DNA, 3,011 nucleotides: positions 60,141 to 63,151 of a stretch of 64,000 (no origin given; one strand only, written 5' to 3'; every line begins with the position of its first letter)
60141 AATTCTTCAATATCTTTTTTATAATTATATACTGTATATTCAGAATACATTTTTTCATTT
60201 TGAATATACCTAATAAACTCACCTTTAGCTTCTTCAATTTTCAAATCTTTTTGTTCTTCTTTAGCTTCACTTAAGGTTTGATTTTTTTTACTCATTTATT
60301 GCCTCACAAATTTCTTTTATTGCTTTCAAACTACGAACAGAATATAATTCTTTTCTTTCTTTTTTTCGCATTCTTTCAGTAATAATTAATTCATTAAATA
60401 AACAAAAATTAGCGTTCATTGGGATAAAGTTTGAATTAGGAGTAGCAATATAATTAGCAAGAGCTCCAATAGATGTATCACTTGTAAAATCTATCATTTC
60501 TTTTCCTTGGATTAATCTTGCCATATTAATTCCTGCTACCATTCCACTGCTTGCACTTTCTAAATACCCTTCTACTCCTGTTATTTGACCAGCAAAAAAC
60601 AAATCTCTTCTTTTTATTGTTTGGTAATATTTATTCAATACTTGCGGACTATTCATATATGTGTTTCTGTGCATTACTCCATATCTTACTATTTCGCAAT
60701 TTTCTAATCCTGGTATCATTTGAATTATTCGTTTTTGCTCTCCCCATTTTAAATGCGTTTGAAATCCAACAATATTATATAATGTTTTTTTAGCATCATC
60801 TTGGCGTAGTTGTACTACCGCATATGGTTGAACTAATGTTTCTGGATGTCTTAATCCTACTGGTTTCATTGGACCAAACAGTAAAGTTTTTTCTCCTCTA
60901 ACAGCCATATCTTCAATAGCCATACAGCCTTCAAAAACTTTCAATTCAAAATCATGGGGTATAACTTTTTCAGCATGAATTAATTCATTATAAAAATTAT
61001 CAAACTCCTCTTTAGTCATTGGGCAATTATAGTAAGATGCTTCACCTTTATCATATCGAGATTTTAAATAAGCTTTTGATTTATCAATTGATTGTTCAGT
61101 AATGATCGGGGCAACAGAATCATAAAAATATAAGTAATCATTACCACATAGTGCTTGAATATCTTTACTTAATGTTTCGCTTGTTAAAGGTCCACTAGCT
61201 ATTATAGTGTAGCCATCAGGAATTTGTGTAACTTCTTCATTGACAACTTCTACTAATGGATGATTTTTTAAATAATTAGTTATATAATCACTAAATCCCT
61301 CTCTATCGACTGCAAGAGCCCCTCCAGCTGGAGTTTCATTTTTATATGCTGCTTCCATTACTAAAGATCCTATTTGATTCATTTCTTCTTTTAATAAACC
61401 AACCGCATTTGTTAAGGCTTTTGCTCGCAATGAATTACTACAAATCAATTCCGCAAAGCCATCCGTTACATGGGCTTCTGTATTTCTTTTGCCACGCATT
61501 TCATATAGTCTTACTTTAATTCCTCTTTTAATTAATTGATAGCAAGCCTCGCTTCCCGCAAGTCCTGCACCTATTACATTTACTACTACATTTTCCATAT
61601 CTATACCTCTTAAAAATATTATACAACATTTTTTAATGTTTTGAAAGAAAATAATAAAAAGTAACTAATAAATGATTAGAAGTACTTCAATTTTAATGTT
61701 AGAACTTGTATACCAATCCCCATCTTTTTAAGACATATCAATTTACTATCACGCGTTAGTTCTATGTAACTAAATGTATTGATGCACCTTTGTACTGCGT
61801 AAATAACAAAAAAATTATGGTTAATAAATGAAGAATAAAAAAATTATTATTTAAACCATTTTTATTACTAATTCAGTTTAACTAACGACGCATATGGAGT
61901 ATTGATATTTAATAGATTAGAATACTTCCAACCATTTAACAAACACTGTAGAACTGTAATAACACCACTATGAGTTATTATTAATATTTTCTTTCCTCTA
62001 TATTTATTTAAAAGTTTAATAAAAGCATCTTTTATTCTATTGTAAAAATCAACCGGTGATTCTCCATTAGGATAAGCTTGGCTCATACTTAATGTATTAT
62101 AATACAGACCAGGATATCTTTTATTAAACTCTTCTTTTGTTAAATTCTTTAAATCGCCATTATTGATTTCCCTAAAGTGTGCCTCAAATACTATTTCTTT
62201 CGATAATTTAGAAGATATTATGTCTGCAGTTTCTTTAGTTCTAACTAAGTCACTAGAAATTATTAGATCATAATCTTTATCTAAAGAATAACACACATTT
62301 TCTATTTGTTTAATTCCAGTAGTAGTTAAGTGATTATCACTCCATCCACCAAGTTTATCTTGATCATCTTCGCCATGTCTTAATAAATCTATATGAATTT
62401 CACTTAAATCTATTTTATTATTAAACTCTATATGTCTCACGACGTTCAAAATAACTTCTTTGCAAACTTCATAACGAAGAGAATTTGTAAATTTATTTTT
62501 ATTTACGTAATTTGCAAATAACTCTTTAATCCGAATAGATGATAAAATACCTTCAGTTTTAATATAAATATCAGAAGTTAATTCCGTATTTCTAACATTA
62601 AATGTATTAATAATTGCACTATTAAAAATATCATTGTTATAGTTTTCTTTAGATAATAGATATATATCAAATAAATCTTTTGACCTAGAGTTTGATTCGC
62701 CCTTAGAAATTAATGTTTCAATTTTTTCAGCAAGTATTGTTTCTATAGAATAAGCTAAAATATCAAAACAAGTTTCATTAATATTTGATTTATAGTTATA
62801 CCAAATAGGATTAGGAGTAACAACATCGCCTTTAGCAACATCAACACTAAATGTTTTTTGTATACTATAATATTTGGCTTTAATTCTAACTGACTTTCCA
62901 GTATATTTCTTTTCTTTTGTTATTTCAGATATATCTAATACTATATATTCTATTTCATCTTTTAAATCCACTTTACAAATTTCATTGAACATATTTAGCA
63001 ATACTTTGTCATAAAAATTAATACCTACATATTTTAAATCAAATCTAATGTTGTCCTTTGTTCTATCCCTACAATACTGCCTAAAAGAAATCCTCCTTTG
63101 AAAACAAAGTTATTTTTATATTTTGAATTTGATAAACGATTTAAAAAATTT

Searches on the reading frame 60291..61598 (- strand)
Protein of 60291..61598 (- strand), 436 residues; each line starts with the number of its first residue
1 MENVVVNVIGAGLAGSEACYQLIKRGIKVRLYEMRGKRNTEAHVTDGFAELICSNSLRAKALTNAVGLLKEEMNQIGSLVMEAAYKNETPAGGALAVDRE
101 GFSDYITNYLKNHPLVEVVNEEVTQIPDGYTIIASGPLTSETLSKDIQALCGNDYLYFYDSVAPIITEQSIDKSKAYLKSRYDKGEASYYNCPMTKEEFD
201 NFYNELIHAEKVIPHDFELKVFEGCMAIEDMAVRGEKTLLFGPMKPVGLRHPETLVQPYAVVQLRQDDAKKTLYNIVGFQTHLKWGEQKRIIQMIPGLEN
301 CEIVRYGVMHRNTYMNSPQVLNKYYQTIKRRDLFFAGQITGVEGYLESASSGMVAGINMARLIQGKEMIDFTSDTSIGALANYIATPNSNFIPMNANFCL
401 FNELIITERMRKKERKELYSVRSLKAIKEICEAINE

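Call 46: find_related_loci(query=window:60291-61598:-, collection=genome_contigs, flank=4000)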
Query window:60291-61598:- (436 aa) in genome_contigs; peptide patterns used: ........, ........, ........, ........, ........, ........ (x = any residue, [..] = any of these).
153 stretches matched a pattern; 75 encode a relative of the query (tblastn E <= 1e-3); 75 distinct loci.
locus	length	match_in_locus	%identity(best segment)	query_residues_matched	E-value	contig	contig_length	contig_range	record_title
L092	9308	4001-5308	86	1-436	0e+0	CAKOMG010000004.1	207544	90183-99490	MAG: uncultured Bacilli bacterium isolate REFINED_METABAT215_TOP10_CONTIGS_1500_ASSEMBLY_K77_MERGED__Hadza_MoBio_hadza-A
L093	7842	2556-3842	76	5-435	0e+0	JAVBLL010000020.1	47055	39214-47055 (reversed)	MAG: Bacilli bacterium isolate EPI_MAG_00022 c_000010641047, whole genome shotgun sequence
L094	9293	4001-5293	70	4-436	0e+0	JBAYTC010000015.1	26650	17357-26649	MAG: Bacilli bacterium isolate SO_2016_LW2_88 scaffold03111_LW138R_2016, whole genome shotgun sequence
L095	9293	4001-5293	71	4-436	0e+0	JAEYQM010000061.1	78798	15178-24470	MAG: Bacillota bacterium isolate OH_CBB_236 k127_453579, whole genome shotgun sequence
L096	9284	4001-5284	70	6-435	0e+0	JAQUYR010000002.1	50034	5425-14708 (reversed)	MAG: Bacilli bacterium isolate STD2_241 NODE_2308_length_50034_cov_11.920873_Sandtown_D2, whole genome shotgun sequence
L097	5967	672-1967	69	1-430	0e+0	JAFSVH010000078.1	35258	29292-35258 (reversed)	MAG: Bacilli bacterium isolate RGIG3506 Goat_Rumen.Co__c1351549, whole genome shotgun sequence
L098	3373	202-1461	71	6-427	0e+0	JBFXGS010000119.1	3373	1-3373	MAG: Bacilli bacterium isolate CA_2019_TPIn_169 NODE_135375_length_3373_cov_5.670055_TPIn, whole genome shotgun sequence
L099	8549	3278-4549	69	5-430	0e+0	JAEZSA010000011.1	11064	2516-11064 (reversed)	MAG: Bacillota bacterium isolate OH_PDB_211 k127_314528, whole genome shotgun sequence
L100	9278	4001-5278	69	3-430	0e+0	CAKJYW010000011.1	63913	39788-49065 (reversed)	Bacilli bacterium isolate MAG-R001 genome assembly, contig: k141_155124, whole genome shotgun sequence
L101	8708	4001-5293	71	5-435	0e+0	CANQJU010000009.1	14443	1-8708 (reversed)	MAG: uncultured Bacilli bacterium isolate Lapin-026__bin89 genome assembly, contig: Lapin-026__NODE_5061_length_14443_co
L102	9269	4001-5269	68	5-429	0e+0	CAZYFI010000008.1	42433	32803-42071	MAG TPA_asm: uncultured Bacteroidales bacterium isolate SRP263991_co7_841 genome assembly, contig: NODE_971_length_42433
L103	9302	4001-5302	64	3-436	0e+0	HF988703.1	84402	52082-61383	Coprobacillus sp. CAG:698 genomic scaffold, scf10, whole genome shotgun sequence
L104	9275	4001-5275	66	6-432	0e+0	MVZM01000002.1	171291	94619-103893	MAG: Tenericutes bacterium ADurb.BinA124 BWY97_contig000002, whole genome shotgun sequence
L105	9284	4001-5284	64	6-435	0e+0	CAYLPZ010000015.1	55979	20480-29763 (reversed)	MAG TPA_asm: uncultured Coprobacillus sp. isolate binchicken_co370_253 genome assembly, contig: NODE_763_length_55979_co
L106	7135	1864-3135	69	5-430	0e+0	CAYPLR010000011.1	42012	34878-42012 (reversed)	MAG TPA_asm: uncultured Bacteroidales bacterium isolate binchicken_co117_57 genome assembly, contig: NODE_1734_length_42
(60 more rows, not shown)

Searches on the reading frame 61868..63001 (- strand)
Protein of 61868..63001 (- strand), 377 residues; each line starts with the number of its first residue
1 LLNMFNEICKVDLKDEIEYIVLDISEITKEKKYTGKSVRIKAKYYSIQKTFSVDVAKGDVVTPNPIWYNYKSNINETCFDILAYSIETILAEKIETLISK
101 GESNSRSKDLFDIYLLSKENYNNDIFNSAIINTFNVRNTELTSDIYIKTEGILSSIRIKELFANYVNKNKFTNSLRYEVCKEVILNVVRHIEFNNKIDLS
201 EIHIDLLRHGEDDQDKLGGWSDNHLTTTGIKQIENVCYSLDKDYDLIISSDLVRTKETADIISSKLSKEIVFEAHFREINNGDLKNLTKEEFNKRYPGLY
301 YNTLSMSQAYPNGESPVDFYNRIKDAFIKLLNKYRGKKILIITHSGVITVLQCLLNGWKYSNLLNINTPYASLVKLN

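Call 4: search_protein_families(library=pfam, proteins=[window:61868-63001:-], max_evalue=0.1)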
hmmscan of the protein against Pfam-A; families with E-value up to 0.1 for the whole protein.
window:61868-63001:- (377 aa): 3 families
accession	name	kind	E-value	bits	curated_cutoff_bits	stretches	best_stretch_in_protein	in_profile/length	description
PF00300.27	His_Phos_1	-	1.9e-37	129.2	21.7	1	206-376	3-179/194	Histidine phosphatase superfamily (branch 1)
PF08843.17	AbiEii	-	1.7e-19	71.2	22.5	1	5-145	56-199/238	Nucleotidyl transferase AbiEii toxin, Type IV TA system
PF02671.26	PAH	-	0.074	13.2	21.3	0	325-358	4-34/45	Paired amphipathic helix repeat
